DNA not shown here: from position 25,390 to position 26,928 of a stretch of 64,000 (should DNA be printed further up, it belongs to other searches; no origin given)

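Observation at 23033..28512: Sulfur-carrier-protein module (TusA, E1-like MoeB/ThiF, Zn-ribbon ThrC paralog, ThiS/MoaD-like carrier, NIL protein) nested between hom and thrC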

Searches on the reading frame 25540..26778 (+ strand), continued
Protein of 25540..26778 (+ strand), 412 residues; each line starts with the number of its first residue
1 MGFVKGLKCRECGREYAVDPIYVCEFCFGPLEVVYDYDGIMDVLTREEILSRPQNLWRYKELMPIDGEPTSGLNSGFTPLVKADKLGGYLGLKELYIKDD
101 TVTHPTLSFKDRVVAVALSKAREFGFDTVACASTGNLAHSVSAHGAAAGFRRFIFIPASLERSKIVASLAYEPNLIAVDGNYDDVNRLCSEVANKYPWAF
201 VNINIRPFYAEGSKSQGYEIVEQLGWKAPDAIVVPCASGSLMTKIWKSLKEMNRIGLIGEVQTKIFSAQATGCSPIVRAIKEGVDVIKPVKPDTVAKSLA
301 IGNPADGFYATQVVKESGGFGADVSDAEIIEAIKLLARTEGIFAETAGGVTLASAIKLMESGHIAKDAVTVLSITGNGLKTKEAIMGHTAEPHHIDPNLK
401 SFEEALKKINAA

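Call 43: search_protein_families(library=pfam, proteins=[L006:11787-12209:+, L028:2881-3306:+, L008:11353-11754:+, L011:10652-11158:+, L006:9275-9790:+, L006:9918-10826:+, L006:10846-11787:+, L028:1937-2890:+, L026:9682-11118:+, L020:12296-12535:+], max_evalue=0.001)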
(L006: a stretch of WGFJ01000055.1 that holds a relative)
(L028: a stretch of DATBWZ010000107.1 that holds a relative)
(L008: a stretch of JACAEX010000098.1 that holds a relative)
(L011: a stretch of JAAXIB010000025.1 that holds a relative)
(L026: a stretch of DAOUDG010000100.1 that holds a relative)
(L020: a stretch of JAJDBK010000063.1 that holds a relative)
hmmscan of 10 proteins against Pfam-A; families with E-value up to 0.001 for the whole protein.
L006:11787-12209:+ (140 aa): 2 families
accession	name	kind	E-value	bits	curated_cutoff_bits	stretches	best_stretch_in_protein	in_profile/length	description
PF14464.11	Prok-JAB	-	2.4e-31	108.4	25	1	10-124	3-113/114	Prokaryotic homologs of the JAB domain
PF01398.27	JAB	-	2.4e-09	37.5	22.5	1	4-97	5-104/117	JAB1/Mov34/MPN/PAD-1 ubiquitin protease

L028:2881-3306:+ (141 aa): 2 families
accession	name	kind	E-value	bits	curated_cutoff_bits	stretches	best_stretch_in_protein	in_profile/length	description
PF14464.11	Prok-JAB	-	2.2e-24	86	25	1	10-114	2-105/114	Prokaryotic homologs of the JAB domain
PF01398.27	JAB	-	2.3e-05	24.6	22.5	1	4-96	4-104/117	JAB1/Mov34/MPN/PAD-1 ubiquitin protease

L008:11353-11754:+ (133 aa): 2 families
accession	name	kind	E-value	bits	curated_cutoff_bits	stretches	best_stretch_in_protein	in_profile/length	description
PF14464.11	Prok-JAB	-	1.4e-23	83.4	25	1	5-118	1-112/114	Prokaryotic homologs of the JAB domain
PF01398.27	JAB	-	1.2e-07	31.9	22.5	1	2-93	6-107/117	JAB1/Mov34/MPN/PAD-1 ubiquitin protease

L011:10652-11158:+ (168 aa): 2 families
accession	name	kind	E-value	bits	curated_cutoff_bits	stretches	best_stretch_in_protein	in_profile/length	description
PF14464.11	Prok-JAB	-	4.7e-17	62.3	25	1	6-154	2-112/114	Prokaryotic homologs of the JAB domain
PF01398.27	JAB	-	8.9e-05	22.7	22.5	0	3-128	7-116/117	JAB1/Mov34/MPN/PAD-1 ubiquitin protease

L006:9275-9790:+ (171 aa): 2 families
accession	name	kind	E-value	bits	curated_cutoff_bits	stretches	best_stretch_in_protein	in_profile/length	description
PF02597.26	ThiS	-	8.1e-18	65.2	22.5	1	5-91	1-76/76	ThiS family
PF09383.16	NIL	-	9.1e-14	51.5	24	1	98-163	3-72/73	NIL domain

L006:9918-10826:+ (302 aa): 1 family
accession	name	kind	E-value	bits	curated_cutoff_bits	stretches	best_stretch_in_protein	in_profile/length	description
PF00291.31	PALP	-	2e-80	270.7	35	1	4-288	2-295/295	Pyridoxal-phosphate dependent enzyme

L006:10846-11787:+ (313 aa): 1 family
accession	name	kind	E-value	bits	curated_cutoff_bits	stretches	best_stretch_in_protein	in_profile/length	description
PF00291.31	PALP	-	1.1e-76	258.4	35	1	22-301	4-295/295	Pyridoxal-phosphate dependent enzyme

L028:1937-2890:+ (317 aa): 1 family
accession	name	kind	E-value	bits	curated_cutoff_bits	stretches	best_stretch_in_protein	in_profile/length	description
PF00291.31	PALP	-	5.8e-71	239.7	35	1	25-305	2-295/295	Pyridoxal-phosphate dependent enzyme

L026:9682-11118:+ (478 aa): 1 family
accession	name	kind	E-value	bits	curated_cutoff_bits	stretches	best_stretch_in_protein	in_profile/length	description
PF00899.27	ThiF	-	2.4e-72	243.4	28.1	1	147-382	1-237/238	ThiF family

L020:12296-12535:+ (79 aa): 1 family
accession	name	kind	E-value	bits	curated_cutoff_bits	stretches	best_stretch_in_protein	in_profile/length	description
PF01206.22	TusA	-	7.4e-18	64.6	28.6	1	7-78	1-70/70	Sulfurtransferase TusA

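Call 52: find_encoding_contigs(protein=P0091, flank=8000, max_places=1)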
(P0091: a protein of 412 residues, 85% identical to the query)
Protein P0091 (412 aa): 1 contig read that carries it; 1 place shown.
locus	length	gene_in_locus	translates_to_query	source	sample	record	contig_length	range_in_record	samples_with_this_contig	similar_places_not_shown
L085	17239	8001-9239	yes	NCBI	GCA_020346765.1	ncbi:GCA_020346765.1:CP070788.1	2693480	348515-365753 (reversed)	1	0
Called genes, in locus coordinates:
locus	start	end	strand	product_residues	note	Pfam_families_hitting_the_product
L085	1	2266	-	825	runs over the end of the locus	PF00989:PAS, PF13426:PAS_9, PF00989:PAS, PF08448:PAS_4, PF13426:PAS_9, PF08447:PAS_3, PF00989:PAS, PF08448:PAS_4, +5 more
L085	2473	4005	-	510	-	PF13541:ChlI, PF05496:RuvB_N (faint), PF00158:Sigma54_activat (faint), PF00493:MCM (faint), PF01078:Mg_chelatase, PF07728:AAA_5, PF13335:Mg_chelatase_C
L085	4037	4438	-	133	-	PF05635:23S_rRNA_IVP, PF22296:bAvd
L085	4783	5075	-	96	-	-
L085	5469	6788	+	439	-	PF01408:GFO_IDH_MocA (weak), PF03447:NAD_binding_3, PF00742:Homoserine_dh, PF01842:ACT, PF22629:ACT_AHAS_ss (weak)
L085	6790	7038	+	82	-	PF01206:TusA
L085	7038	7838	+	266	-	PF00899:ThiF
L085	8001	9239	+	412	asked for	PF05810:NinF, PF00291:PALP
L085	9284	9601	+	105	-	PF02597:ThiS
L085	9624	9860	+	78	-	PF09383:NIL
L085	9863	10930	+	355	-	PF00291:PALP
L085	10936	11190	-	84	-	-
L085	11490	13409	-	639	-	PF00012:HSP70, PF06723:MreB_Mbl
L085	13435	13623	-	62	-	-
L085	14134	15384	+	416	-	PF27218:MJ0043_C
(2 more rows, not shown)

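Call 53: find_encoding_contigs(protein=P0026, flank=8000, max_places=1)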
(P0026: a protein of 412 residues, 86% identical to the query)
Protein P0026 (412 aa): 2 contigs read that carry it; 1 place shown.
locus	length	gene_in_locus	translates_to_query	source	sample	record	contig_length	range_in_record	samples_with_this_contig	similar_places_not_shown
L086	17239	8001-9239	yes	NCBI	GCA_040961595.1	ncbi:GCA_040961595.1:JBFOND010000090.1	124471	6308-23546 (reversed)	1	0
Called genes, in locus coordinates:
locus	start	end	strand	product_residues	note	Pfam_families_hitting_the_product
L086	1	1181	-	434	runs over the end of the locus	PF25145:NfeD1b_N, PF24961:NfeD_membrane, PF01957:NfeD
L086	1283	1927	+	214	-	PF13353:Fer4_12 (weak), PF04055:Radical_SAM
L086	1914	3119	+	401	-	PF00155:Aminotran_1_2, PF01053:Cys_Met_Meta_PP (weak)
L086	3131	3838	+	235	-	PF00106:adh_short, PF01370:Epimerase (faint), PF08659:KR, PF13561:adh_short_C2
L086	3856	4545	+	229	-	PF01656:CbiA, PF07755:DUF1611 (faint), PF13500:AAA_26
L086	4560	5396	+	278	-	PF04055:Radical_SAM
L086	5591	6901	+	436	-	PF03447:NAD_binding_3, PF00742:Homoserine_dh, PF01842:ACT, PF22629:ACT_AHAS_ss (weak)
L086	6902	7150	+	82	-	PF01206:TusA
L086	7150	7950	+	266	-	PF00899:ThiF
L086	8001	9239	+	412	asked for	PF05810:NinF, PF00291:PALP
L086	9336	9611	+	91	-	PF02597:ThiS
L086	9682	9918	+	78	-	PF09383:NIL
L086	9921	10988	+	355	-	PF00291:PALP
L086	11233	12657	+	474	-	PF05736:OprF, PF13505:OMP_b-brl, PF02412:TSP_3 (faint), PF00691:OmpA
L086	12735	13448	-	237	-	PF01061:ABC2_membrane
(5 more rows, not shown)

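Call 54: find_encoding_contigs(protein=P0074, flank=8000, max_places=1)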
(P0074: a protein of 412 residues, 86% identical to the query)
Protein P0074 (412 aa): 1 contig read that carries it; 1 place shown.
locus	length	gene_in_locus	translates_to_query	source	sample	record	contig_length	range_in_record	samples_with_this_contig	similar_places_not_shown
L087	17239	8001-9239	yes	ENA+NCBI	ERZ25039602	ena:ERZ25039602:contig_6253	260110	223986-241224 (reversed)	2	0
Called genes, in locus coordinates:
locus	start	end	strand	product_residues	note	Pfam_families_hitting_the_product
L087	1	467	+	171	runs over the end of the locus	PF10543:ORF6N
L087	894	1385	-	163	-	PF10604:Polyketide_cyc2 (weak)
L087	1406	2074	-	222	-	PF01872:RibD_C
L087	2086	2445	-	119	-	PF22677:Ble-like_N, PF00903:Glyoxalase, PF18029:Glyoxalase_6 (weak)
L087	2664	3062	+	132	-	PF04055:Radical_SAM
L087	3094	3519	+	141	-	PF04055:Radical_SAM (weak)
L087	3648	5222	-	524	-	PF00270:DEAD, PF04851:ResIII (weak), PF00271:Helicase_C, PF25399:DeaD_dimer (weak), PF03880:DbpA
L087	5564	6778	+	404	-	PF03447:NAD_binding_3, PF00742:Homoserine_dh, PF01842:ACT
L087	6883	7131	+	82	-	PF01206:TusA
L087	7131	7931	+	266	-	PF00899:ThiF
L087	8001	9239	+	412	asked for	PF05810:NinF, PF00291:PALP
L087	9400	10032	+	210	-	PF02597:ThiS, PF09383:NIL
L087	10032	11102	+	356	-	PF00291:PALP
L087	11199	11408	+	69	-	-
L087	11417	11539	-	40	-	-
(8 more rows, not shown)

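Call 58: find_homologous_proteins(query=L006:9275-9790:+, max_evalue=0.00001)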
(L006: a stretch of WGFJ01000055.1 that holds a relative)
Query L006:9275-9790:+ (171 aa): 4875 proteins with E <= 0.00001 among 4925 candidates; the best 120 are listed.
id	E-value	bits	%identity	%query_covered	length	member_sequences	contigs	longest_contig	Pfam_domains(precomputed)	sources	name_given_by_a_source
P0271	5.3e-103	360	100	100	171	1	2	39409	PF09383.17,PF02597.27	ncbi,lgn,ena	-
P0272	1.6e-102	358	99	100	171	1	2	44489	PF09383.17,PF02597.27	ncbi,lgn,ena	-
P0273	2.9e-100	351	96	100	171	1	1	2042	PF09383.17,PF02597.27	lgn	-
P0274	1.4e-91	322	87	100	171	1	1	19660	PF09383.17,PF02597.27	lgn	-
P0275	2.1e-90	319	85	100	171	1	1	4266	PF09383.17,PF02597.27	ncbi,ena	-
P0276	1.7e-89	316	85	100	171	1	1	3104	PF09383.17,PF02597.27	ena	-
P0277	6.7e-87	307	84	100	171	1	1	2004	PF09383.17,PF02597.27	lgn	-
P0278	6.9e-87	307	84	100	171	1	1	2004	PF09383.17,PF02597.27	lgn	-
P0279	7.6e-87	307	83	99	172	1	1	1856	PF09383.17,PF02597.27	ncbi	-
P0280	3.9e-86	305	83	99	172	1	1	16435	PF09383.17,PF02597.27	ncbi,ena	-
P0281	1.5e-85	303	81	99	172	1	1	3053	PF09383.17,PF02597.27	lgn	-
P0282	4.6e-81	288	75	100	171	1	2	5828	PF09383.17,PF02597.27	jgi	jgi:molybdopterin synthase sulfur carrier subunit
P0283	1.4e-79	283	76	99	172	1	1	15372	PF09383.17,PF02597.27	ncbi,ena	-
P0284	1.5e-78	280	75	100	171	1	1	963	PF09383.17,PF02597.27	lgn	-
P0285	4.0e-77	276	73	100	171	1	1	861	PF09383.17,PF02597.27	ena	-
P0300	7.6e-72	258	72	100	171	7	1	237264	PF09383.17,PF02597.27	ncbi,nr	ncbi:MAG TPA: MoaD family protein [Candidatus Limnocylindrales bacterium]|nr:MoaD family protein [Ca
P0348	1.1e-63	232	63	100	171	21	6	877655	PF09383.17,PF02597.27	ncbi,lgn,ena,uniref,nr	ncbi:MAG: hypothetical protein EVJ47_04375 [Candidatus Acidulodesulfobacterium ferriphilum]|uniref:N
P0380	3.9e-61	224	61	98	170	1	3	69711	PF09383.17,PF02597.27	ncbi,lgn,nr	ncbi:MAG: MoaD family protein [Nitrospirae bacterium]|nr:MoaD family protein [Nitrospirota bacterium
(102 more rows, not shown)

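Call 59: find_encoding_contigs(protein=P0348, flank=6000, max_places=1)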
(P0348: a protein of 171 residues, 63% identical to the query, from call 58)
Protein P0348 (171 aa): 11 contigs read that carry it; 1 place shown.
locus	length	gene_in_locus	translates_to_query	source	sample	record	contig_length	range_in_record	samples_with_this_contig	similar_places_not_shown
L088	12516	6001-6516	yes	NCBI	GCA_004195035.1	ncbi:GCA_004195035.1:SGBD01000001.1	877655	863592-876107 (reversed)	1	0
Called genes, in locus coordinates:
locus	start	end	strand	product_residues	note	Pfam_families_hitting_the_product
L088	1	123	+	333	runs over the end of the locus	PF25989:YknX_C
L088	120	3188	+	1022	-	PF00873:ACR_tran, PF02355:SecD_SecF_C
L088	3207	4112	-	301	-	PF18978:DUF5714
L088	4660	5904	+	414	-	PF00291:PALP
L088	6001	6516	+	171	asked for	PF02597:ThiS, PF09383:NIL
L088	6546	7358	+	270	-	PF00899:ThiF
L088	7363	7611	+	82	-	PF01206:TusA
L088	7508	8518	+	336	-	PF00291:PALP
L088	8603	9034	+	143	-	PF01398:JAB, PF14464:Prok-JAB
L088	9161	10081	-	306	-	PF00892:EamA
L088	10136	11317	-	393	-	PF02441:Flavoprotein, PF04127:DFP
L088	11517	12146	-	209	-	PF00753:Lactamase_B, PF23023:Anti-Pycsar_Apyc1 (weak)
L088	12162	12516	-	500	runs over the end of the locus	PF02878:PGM_PMM_I, PF02879:PGM_PMM_II, PF02880:PGM_PMM_III, PF00408:PGM_PMM_IV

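Call 60: find_encoding_contigs(protein=P0300, flank=6000, max_places=1)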
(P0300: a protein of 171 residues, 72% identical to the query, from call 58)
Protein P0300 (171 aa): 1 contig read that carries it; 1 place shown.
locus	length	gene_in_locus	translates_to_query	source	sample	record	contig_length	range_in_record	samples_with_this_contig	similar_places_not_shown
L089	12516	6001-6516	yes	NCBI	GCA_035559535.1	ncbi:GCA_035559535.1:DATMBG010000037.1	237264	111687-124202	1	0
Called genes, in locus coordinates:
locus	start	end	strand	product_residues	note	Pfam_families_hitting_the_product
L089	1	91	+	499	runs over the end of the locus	PF07833:Cu_amine_oxidN1, PF11741:AMIN (faint), PF01520:Amidase_3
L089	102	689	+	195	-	PF10646:Germane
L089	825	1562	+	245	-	PF01138:RNase_PH, PF03725:RNase_PH_C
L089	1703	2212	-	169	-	PF25917:BSH_RND (faint), PF25984:BSH_YknX (faint), PF00364:Biotin_lipoyl, PF25919:BSH_CusB (weak)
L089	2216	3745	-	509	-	PF00289:Biotin_carb_N, PF14397:ATPgrasp_ST (faint), PF02222:ATP-grasp, PF02786:CPSase_L_D2, PF07478:Dala_Dala_lig_C, PF08443:RimK (faint), PF02785:Biotin_carb_C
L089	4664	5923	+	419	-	PF05810:NinF, PF00291:PALP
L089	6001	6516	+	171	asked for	PF02597:ThiS, PF09383:NIL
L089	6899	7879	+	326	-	PF13458:Peripla_BP_6 (faint), PF00532:Peripla_BP_1, PF13407:Peripla_BP_4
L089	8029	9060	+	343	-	PF02653:BPD_transp_2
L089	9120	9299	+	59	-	-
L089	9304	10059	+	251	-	PF00005:ABC_tran, PF02463:SMC_N (weak), PF09818:ABC_ATPase (faint)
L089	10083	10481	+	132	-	PF04151:PPC (weak)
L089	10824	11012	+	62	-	-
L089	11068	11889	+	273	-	PF05239:PRC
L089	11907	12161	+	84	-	PF11387:DUF2795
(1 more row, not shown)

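Call 61: find_encoding_contigs(protein=P0380, flank=6000, max_places=1)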
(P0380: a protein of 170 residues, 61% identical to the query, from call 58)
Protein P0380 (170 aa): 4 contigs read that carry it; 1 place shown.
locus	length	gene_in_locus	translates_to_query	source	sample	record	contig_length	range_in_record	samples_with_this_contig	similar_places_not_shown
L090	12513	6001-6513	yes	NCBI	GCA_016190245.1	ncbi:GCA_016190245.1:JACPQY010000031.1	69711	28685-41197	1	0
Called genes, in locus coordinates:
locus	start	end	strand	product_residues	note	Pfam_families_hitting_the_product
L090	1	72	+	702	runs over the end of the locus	PF00133:tRNA-synt_1, PF01406:tRNA-synt_1e (weak), PF09334:tRNA-synt_1g, PF00133:tRNA-synt_1, PF01406:tRNA-synt_1e (weak), PF01588:tRNA_bind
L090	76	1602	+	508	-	PF01026:TatD_DNase, PF04055:Radical_SAM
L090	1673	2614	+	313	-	PF13793:Pribosyltran_N, PF00156:Pribosyltran, PF14572:Pribosyl_synth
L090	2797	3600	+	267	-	PF01386:Ribosomal_L25p, PF14693:Ribosomal_TL5_C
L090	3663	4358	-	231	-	-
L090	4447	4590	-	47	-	-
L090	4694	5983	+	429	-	PF05810:NinF (weak), PF00291:PALP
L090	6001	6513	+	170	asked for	PF02597:ThiS, PF09383:NIL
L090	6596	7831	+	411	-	PF14306:PUA_2, PF01747:ATP-sulfurylase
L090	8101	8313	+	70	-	PF04255:DUF433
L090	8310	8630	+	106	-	PF18480:DUF5615 (weak)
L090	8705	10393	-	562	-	-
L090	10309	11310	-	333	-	-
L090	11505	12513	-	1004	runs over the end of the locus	PF00460:Flg_bb_rod, PF22692:LlgE_F_G_D1, PF07559:FlgE_D2, PF06429:Flg_bbr_C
